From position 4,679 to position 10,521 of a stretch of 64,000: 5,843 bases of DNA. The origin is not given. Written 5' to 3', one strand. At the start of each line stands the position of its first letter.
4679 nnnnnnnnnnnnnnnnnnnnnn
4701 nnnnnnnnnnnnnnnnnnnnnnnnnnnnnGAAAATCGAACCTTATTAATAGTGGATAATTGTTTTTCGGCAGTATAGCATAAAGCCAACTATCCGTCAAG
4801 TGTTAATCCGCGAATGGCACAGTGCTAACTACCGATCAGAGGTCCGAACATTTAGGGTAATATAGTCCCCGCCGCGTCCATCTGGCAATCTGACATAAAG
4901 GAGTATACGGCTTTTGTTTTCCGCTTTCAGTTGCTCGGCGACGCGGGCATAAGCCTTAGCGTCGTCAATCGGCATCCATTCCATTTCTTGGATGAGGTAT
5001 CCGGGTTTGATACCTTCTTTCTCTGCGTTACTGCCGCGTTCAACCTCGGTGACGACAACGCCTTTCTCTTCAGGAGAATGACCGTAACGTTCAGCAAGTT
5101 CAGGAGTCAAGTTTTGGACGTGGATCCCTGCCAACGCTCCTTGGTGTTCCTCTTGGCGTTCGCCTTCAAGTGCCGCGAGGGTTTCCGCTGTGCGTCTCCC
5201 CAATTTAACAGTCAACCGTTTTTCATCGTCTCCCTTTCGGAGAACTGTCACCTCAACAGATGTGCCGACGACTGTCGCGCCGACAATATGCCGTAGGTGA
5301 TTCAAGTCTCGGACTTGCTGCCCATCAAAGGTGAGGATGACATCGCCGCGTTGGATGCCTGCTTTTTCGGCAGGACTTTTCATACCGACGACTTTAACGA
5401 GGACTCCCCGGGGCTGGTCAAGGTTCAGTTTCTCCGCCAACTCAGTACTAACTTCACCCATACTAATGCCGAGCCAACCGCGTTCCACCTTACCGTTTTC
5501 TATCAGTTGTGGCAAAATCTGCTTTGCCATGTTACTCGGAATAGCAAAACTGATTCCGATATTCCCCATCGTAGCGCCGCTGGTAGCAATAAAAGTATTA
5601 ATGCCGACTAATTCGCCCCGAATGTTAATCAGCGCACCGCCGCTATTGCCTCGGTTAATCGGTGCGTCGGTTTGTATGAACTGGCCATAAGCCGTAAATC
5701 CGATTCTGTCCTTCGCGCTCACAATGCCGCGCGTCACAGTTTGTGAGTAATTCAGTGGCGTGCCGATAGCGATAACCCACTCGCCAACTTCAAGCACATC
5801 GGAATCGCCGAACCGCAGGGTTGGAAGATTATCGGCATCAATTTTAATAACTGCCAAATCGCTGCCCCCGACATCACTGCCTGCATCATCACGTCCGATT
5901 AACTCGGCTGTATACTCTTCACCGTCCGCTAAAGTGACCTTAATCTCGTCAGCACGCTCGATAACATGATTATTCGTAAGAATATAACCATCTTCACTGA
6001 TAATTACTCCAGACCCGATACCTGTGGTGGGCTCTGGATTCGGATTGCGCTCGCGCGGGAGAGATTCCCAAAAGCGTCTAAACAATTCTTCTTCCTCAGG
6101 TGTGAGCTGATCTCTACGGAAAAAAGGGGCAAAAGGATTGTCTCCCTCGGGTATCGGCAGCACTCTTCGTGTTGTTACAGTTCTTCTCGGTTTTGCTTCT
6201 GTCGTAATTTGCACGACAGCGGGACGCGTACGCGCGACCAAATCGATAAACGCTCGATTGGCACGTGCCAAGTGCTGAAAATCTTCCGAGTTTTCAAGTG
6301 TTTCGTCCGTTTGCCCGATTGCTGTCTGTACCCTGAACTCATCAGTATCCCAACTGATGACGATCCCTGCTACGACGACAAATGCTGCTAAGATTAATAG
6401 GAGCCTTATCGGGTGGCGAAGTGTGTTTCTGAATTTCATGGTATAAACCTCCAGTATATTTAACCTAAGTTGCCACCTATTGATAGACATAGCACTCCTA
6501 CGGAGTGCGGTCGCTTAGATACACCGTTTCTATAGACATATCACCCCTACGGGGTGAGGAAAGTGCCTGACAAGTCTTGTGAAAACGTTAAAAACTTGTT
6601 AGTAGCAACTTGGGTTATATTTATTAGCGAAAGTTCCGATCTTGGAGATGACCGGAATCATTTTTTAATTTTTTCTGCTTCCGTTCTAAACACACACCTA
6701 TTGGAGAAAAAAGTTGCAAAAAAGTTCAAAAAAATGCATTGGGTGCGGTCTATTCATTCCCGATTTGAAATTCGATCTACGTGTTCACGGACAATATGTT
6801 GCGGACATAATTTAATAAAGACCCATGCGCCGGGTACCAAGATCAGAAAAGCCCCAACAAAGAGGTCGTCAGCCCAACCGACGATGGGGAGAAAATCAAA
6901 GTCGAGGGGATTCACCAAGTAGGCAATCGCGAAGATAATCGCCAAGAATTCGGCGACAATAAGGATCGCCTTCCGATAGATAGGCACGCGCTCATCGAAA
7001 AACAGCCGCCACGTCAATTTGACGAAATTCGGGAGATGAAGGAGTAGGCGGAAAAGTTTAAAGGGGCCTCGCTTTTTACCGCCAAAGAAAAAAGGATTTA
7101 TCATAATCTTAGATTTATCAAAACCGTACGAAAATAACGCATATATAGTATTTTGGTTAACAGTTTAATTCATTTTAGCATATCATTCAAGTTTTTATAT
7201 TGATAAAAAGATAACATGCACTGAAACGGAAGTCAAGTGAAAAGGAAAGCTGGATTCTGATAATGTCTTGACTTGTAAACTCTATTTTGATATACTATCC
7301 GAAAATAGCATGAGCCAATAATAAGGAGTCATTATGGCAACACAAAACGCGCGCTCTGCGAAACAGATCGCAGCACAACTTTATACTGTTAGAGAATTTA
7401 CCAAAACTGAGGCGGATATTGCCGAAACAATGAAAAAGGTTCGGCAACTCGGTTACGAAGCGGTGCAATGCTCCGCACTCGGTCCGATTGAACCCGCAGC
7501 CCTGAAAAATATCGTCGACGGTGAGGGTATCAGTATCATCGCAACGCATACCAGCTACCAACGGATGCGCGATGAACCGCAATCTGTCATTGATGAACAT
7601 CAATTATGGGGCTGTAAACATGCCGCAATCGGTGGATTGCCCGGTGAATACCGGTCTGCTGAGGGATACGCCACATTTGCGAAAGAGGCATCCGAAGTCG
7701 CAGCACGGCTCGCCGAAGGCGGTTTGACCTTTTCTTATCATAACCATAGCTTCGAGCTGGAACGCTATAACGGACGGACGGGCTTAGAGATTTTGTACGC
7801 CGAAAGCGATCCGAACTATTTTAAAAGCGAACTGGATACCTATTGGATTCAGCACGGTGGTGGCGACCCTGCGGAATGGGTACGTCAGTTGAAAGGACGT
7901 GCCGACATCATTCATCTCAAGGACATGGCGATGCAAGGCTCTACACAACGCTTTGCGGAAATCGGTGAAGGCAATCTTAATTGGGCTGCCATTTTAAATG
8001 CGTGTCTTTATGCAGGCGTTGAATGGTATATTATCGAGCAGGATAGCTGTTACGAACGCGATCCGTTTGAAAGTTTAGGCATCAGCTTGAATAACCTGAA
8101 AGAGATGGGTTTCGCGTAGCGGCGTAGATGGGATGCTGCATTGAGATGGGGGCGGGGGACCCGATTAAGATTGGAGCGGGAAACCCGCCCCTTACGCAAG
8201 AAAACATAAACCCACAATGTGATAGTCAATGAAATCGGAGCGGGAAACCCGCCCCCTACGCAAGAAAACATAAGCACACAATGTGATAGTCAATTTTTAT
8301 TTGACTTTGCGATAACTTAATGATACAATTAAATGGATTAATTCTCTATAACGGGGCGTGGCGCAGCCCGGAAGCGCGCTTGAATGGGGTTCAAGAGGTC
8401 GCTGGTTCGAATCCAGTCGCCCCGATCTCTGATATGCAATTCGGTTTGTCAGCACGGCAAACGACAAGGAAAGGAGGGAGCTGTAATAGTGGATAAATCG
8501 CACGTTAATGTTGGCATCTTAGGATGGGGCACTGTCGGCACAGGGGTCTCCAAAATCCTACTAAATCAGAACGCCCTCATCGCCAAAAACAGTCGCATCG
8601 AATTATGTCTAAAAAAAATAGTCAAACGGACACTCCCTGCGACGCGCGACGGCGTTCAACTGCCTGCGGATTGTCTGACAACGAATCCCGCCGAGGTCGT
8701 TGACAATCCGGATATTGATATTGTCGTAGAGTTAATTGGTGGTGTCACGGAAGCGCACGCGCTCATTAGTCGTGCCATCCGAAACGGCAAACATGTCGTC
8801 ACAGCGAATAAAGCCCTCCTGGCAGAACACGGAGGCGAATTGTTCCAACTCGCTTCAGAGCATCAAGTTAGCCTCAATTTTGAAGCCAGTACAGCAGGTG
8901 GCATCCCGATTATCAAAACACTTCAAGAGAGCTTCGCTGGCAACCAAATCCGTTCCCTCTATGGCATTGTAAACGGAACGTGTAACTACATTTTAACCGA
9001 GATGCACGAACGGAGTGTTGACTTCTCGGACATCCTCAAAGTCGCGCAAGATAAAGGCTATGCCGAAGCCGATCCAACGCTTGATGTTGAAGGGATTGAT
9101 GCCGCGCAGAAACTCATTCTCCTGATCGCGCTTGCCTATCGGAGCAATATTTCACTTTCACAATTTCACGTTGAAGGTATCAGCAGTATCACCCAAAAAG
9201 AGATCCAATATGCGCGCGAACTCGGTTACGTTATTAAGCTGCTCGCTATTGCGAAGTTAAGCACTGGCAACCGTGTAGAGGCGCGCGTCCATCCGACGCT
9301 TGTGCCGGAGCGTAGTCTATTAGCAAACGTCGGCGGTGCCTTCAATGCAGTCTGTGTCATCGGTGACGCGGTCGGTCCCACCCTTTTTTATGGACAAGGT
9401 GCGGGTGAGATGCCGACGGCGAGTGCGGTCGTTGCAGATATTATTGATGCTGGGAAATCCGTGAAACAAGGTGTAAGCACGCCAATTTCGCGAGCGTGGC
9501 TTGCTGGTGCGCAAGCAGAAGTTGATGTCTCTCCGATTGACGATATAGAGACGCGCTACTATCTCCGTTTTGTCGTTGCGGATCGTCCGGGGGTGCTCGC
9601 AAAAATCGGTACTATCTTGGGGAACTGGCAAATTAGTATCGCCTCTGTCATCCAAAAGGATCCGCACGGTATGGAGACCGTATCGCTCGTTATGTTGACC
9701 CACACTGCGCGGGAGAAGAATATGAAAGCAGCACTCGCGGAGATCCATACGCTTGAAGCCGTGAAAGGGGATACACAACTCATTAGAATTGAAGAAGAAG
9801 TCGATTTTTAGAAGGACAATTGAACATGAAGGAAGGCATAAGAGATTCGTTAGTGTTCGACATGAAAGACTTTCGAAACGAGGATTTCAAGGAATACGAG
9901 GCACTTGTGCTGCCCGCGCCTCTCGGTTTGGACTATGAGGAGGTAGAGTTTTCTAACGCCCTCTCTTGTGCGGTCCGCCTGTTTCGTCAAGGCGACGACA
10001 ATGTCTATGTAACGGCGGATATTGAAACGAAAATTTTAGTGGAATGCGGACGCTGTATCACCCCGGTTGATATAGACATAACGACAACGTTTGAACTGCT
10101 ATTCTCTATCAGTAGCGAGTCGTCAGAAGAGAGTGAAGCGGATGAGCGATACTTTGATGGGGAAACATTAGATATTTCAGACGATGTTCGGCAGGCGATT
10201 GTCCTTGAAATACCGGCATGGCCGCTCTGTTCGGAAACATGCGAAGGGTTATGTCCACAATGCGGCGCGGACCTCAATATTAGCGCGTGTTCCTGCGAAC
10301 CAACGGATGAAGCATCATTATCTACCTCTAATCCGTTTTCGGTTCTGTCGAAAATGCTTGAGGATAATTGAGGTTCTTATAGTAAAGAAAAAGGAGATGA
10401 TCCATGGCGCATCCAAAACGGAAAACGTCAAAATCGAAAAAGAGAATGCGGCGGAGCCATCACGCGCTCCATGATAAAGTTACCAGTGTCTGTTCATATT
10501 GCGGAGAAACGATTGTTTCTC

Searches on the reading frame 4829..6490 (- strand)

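Call 76: search_protein_families(library=pfam, proteins=[window:4829-6490:-], max_evalue=0.001)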
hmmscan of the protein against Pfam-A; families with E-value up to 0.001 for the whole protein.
window:4829-6490:- (553 aa): 8 families
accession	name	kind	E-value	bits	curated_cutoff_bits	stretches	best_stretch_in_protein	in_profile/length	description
PF13365.12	Trypsin_2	-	3.8e-34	118.9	27.6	1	159-297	1-144/144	Trypsin-like peptidase domain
PF13180.12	PDZ_2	-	1.8e-18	67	27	1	340-429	3-79/80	PDZ domain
PF00089.32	Trypsin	-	9.2e-17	62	20.6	1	160-323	28-217/220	Trypsin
PF17820.7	PDZ_6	-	7.3e-15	54.9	27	1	365-418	2-54/54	PDZ domain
PF00595.29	PDZ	-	8.2e-13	49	23.2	1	335-415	7-79/81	PDZ domain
PF12812.13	PDZ_1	-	1.6e-05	25.3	28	0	453-522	10-76/78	PDZ-like domain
PF14685.13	PDZ_Tricorn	-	0.00017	22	25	1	370-428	29-88/88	Tricorn protease PDZ domain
PF10459.15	Peptidase_S46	-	0.00029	20.1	22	0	276-298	628-650/698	Peptidase S46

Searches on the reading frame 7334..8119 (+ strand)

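Call 76: search_protein_families(library=pfam, proteins=[window:7334-8119:+], max_evalue=0.001)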
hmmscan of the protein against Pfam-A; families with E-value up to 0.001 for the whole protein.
window:7334-8119:+ (261 aa): 1 family
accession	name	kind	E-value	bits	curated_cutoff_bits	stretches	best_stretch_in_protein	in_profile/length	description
PF01261.30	AP_endonuc_2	-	9.8e-13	48.8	31.1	1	34-236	2-229/249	Xylose isomerase-like TIM barrel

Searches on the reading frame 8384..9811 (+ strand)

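Call 76: search_protein_families(library=pfam, proteins=[window:8384-9811:+], max_evalue=0.001)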
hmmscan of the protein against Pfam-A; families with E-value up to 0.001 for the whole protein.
window:8384-9811:+ (475 aa): 3 families
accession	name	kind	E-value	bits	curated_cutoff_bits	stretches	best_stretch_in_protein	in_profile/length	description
PF00742.24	Homoserine_dh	-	8.1e-66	221.6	22.9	1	175-354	1-173/173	Homoserine dehydrogenase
PF03447.22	NAD_binding_3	-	1.7e-19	71.1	24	1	47-167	1-116/116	Homoserine dehydrogenase, NAD binding domain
PF01842.31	ACT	-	2.3e-09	37.3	27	1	392-458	1-65/66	ACT domain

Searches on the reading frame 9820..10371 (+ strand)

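Call 76: search_protein_families(library=pfam, proteins=[window:9820-10371:+], max_evalue=0.001)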
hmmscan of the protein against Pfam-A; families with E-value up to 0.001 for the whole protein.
window:9820-10371:+ (183 aa): 1 family
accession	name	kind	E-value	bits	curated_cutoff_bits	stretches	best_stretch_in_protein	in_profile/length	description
PF02620.22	YceD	-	5.4e-24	85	33.2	1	65-179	2-118/119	Large ribosomal RNA subunit accumulation protein YceD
